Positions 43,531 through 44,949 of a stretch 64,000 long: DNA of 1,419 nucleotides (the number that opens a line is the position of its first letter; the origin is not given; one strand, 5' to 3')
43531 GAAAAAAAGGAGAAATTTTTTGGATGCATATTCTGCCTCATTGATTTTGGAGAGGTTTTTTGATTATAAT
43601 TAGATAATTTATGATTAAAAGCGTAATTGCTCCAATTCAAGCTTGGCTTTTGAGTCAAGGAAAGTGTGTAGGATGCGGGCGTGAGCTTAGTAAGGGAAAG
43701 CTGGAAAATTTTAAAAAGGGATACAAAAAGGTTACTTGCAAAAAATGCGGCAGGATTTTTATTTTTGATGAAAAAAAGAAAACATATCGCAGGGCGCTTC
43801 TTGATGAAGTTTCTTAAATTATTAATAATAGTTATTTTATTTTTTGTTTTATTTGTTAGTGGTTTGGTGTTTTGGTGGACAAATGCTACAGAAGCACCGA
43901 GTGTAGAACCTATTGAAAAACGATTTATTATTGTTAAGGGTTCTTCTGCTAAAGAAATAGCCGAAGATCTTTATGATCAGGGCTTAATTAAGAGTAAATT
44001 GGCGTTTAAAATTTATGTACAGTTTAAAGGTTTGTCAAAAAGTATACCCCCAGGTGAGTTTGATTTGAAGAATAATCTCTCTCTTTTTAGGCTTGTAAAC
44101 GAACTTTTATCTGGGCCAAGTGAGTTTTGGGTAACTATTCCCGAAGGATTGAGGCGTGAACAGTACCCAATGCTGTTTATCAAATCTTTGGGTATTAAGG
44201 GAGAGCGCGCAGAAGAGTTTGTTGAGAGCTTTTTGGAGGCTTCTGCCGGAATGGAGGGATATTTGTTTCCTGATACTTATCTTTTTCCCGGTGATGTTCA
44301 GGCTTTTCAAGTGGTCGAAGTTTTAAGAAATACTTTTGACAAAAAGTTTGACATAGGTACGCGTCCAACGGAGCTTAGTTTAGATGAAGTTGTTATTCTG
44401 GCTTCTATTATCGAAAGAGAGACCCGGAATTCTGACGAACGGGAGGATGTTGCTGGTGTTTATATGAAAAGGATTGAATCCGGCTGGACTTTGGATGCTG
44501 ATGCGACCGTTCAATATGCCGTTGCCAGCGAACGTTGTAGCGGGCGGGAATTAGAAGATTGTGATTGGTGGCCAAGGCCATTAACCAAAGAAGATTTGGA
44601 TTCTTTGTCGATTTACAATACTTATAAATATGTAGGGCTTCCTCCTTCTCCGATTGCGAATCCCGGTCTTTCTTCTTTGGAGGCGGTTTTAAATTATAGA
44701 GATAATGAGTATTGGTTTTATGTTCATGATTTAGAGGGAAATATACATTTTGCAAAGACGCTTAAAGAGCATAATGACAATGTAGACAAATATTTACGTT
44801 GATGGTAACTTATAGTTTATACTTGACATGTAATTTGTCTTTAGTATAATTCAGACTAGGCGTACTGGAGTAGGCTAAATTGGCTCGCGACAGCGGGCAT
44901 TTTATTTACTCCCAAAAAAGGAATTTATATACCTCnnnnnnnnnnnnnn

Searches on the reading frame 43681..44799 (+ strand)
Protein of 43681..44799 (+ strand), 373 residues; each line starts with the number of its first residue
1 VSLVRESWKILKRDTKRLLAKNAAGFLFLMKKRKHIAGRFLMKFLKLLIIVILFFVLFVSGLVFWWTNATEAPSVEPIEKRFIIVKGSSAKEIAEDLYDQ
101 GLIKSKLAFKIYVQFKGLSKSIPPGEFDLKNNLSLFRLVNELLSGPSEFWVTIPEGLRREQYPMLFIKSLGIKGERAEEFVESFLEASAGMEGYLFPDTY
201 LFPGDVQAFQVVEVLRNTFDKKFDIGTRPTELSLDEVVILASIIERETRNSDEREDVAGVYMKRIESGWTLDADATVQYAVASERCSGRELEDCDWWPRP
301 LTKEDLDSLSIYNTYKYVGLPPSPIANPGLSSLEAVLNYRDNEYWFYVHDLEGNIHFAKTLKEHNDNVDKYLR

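Call 54: search_protein_families(library=pfam, proteins=[window:43681-44799:+], max_evalue=0.00001)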
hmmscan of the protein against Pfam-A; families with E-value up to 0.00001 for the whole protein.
window:43681-44799:+ (373 aa): 1 family
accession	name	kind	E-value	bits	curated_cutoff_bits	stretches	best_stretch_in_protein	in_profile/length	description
PF02618.21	YceG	-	2.8e-72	243.9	32.4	1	84-370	3-275/275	YceG-like family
